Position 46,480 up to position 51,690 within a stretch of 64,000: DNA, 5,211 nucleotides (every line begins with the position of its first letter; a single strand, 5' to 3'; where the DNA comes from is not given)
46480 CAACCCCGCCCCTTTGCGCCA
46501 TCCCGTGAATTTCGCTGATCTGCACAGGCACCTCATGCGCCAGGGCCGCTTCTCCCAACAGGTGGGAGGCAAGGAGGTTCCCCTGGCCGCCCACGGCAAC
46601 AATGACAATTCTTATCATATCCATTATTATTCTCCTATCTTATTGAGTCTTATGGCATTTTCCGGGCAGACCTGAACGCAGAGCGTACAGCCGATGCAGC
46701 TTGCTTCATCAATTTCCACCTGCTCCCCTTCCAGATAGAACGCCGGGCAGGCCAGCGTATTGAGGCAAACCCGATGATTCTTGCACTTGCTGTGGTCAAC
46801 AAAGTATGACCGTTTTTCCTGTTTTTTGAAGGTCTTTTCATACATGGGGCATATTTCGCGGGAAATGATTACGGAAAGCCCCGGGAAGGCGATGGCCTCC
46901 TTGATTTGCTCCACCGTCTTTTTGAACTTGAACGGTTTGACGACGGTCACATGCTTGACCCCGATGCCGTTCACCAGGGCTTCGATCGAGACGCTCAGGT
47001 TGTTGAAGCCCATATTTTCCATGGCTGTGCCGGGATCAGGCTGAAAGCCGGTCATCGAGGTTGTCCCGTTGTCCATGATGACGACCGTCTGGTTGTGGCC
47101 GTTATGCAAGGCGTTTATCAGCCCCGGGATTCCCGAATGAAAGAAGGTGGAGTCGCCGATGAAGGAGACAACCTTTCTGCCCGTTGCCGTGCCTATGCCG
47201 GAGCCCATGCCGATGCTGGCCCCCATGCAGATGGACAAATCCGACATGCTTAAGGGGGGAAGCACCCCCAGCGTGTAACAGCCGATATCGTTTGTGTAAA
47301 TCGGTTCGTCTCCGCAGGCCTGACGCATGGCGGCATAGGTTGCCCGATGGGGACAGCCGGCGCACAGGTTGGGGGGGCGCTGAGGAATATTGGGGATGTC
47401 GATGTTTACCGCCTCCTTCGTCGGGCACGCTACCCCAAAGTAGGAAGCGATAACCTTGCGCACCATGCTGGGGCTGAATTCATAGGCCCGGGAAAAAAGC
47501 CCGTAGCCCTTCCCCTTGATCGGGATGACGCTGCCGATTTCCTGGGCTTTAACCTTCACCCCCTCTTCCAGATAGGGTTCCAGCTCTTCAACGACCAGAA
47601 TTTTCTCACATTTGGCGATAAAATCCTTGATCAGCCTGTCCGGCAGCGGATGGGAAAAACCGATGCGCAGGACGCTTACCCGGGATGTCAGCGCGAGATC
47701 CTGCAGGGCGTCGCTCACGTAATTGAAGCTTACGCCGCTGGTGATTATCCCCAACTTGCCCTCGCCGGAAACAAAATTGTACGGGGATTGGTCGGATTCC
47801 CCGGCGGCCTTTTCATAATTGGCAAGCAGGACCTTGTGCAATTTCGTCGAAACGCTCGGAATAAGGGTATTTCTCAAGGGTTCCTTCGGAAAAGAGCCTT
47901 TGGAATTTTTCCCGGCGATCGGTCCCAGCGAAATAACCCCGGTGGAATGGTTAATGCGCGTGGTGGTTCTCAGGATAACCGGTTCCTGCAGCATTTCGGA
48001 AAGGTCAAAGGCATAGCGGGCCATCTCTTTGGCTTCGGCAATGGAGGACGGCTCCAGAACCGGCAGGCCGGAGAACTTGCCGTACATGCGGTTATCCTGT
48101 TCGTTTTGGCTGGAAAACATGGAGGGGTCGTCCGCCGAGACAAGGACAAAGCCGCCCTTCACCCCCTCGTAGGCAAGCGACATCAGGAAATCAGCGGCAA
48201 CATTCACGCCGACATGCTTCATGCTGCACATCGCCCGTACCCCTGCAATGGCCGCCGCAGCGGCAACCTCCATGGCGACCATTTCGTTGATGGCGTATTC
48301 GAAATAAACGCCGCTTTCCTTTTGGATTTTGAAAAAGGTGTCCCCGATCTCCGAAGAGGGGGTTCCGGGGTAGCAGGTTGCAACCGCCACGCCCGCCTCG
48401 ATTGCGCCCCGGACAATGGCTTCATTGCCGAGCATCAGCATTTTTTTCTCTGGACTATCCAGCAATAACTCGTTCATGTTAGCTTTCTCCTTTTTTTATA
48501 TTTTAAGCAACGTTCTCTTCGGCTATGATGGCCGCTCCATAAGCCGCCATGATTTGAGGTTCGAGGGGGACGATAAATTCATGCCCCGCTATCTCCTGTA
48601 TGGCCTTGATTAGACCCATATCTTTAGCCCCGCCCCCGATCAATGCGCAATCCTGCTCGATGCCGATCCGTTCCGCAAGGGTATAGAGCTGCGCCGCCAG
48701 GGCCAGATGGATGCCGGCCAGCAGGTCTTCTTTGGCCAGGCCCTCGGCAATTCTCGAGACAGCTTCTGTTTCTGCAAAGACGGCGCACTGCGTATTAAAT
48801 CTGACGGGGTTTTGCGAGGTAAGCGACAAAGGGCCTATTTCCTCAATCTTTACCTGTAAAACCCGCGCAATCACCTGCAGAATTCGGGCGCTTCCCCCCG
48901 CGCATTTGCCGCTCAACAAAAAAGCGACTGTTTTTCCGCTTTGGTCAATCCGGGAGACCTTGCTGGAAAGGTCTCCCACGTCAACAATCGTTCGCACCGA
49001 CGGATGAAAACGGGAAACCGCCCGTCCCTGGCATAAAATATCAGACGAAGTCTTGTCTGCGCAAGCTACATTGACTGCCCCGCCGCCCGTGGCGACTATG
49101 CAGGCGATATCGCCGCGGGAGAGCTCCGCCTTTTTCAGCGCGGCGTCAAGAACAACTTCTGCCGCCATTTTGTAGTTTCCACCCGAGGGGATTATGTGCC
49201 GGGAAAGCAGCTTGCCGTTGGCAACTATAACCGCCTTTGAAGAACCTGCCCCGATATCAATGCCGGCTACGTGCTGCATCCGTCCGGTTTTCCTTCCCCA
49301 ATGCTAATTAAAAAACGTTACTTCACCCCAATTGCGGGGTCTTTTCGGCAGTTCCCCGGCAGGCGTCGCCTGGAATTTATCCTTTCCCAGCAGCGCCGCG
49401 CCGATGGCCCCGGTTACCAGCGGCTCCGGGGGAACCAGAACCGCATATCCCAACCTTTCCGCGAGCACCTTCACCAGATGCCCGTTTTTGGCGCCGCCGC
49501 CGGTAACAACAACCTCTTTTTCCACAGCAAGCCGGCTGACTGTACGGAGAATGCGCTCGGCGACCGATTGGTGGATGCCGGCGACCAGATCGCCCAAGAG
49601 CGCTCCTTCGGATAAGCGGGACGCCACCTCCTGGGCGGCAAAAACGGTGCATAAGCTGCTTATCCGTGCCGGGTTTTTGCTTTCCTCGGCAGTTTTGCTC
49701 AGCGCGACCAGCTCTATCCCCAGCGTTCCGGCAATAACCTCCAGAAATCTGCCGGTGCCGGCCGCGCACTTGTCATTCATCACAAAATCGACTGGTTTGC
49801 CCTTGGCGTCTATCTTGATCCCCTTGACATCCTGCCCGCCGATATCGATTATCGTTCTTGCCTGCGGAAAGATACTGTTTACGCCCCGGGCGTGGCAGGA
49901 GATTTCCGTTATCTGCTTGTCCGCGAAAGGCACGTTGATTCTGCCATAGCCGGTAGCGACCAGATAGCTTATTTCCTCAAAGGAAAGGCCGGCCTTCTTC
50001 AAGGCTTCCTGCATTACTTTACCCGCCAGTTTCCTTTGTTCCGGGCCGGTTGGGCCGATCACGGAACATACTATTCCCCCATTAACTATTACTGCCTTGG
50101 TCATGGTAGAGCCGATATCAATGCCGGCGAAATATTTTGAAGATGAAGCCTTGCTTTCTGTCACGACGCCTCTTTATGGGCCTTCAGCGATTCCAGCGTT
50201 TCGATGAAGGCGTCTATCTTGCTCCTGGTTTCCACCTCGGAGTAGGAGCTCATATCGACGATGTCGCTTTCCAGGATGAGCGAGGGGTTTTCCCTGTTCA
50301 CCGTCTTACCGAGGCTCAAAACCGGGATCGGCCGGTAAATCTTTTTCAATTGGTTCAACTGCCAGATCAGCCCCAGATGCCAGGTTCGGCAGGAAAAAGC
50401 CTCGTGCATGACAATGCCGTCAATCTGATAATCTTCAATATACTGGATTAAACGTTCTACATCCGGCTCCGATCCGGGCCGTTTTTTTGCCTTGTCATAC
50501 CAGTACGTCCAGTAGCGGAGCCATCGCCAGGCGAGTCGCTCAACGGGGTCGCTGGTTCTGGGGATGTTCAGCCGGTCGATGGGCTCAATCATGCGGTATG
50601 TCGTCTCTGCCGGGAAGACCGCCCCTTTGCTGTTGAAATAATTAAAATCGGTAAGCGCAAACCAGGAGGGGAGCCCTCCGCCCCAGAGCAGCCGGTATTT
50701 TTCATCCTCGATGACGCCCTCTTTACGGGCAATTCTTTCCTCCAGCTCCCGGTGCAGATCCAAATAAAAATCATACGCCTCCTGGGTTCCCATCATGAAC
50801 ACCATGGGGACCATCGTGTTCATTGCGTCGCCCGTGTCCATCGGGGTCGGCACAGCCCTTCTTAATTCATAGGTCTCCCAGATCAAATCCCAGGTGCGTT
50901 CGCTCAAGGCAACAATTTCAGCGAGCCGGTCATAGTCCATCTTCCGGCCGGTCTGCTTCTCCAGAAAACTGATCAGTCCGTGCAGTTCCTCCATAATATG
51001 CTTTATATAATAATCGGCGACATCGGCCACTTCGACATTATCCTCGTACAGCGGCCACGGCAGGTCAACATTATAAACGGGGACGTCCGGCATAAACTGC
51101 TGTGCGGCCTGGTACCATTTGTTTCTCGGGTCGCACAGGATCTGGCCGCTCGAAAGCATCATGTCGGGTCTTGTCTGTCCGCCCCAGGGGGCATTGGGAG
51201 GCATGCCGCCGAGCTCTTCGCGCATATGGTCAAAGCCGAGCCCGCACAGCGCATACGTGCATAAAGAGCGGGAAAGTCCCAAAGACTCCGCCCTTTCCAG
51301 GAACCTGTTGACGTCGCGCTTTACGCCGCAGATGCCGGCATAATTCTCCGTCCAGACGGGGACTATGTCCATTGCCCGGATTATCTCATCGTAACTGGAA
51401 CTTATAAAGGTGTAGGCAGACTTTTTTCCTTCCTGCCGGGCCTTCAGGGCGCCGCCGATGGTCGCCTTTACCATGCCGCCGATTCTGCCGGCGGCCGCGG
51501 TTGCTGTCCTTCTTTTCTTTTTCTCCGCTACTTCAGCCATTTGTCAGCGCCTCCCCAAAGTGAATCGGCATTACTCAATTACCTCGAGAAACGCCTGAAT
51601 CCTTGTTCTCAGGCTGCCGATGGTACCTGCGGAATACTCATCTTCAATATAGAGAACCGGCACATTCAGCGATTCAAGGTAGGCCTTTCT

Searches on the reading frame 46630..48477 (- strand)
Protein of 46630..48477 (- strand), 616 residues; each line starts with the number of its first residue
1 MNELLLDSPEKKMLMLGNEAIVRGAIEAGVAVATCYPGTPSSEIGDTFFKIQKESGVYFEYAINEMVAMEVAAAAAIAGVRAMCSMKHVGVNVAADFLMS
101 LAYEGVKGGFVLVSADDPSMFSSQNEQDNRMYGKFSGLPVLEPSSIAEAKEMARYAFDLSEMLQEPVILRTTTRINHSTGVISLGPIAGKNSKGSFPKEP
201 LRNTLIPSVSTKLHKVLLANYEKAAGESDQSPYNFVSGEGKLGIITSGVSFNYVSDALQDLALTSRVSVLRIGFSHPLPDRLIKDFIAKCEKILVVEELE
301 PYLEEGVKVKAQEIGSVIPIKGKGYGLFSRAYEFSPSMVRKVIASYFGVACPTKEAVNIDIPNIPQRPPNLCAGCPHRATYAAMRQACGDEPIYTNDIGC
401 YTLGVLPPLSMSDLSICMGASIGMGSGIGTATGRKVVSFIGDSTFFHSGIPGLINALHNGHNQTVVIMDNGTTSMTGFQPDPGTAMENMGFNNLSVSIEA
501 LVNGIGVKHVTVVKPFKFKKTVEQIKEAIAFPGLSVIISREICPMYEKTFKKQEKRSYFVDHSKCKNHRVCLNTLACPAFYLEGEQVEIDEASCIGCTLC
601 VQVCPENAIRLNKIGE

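Call 35: search_protein_families(library=ncbifam, proteins=[window:46630-48477:-], max_evalue=0.00001)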
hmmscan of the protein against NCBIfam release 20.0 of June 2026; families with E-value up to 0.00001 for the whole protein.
window:46630-48477:- (616 aa): 15 families
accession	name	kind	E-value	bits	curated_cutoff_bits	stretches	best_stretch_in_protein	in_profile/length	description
TIGR03336.1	IOR_alpha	equivalog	1.5e-227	756.7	650.9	1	12-609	2-595/595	indolepyruvate ferredoxin oxidoreductase subunit alpha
NF009589.0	PRK13030.1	subfamily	1.4e-36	125.6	816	1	36-485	62-549/1170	indolepyruvate ferredoxin oxidoreductase family protein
NF009588.0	PRK13029.1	subfamily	4.3e-23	81.2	952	1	35-514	61-586/1196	indolepyruvate ferredoxin oxidoreductase family protein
TIGR03710.1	OAFO_sf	subfamily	4.1e-22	78.5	482.75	1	8-85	189-266/561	2-oxoacid:acceptor oxidoreductase subunit alpha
NF005507.0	PRK07119.1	subfamily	4.2e-18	65.3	399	1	11-308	3-316/352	3-methyl-2-oxobutanoate dehydrogenase subunit VorB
NF006412.0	PRK08659.1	equivalog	9.5e-17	61.2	411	1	10-183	3-182/378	2-oxoacid:acceptor oxidoreductase subunit alpha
NF007206.0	PRK09627.1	equivalog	4.5e-11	42.3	579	1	13-184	4-181/375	2-oxoglutarate synthase subunit alpha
TIGR03287.1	methan_mark_16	hypoth_equivalog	5.5e-08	31.7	363.95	1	516-612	255-350/391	methanogenesis marker 16 metalloprotein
TIGR02700.1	flavo_MJ0208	hypoth_equivalog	5.7e-08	32.3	251.35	1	544-610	129-195/234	dihydromethanopterin reductase (acceptor)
NF041891.1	hdrA_Methbact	equivalog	3.7e-07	28.8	1300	1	559-612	568-621/762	ferredoxin:CoB-CoM heterodisulfide reductase subunit HdrA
TIGR03846.1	sulfopy_beta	equivalog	3.7e-06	27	221.5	1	418-525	44-144/182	sulfopyruvate decarboxylase subunit beta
NF042909.1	FMH_DH_FwdF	exception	4.9e-06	25.9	375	1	540-613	234-315/336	tungsten-dependent formylmethanofuran dehydrogenase subunit FwdF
NF040770.1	hetero_SS_HdrA2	exception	5.1e-06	24.9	1100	1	552-613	566-627/777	CoB-CoM heterodisulfide reductase HdrA2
NF041170.1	Oxoac_fdxalpha_Archa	equivalog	6.9e-06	24.7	800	0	7-85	230-319/636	2-oxoacid:ferredoxin oxidoreductase subunit alpha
NF038196.1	ferrodoxin_EFR1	subfamily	8.8e-06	25.9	75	0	517-613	136-233/242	EFR1 family ferrodoxin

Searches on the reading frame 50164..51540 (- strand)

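Call 35: search_protein_families(library=ncbifam, proteins=[window:50164-51540:-], max_evalue=0.00001)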
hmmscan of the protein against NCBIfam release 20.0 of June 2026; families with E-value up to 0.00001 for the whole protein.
window:50164-51540:- (459 aa): 4 families
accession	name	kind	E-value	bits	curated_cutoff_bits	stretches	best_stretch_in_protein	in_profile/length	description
NF052455.1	HyiscapDhHadB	equivalog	4.4e-27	94.8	750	1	18-295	6-267/398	(R)-2-hydroxyisocaproyl-CoA dehydratase subunit alpha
TIGR03191.1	benz_CoA_bzdO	equivalog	5.4e-27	95.1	448.6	1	57-308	50-285/430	benzoyl-CoA reductase, bzd-type, subunit O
TIGR02260.1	benz_CoA_red_B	equivalog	1.7e-25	89.6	486.55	1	22-445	13-409/413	benzoyl-CoA reductase subunit B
NF040772.1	double_cubane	equivalog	1.1e-15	57.5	350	1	33-390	14-331/372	double-cubane-cluster-containing anaerobic reductase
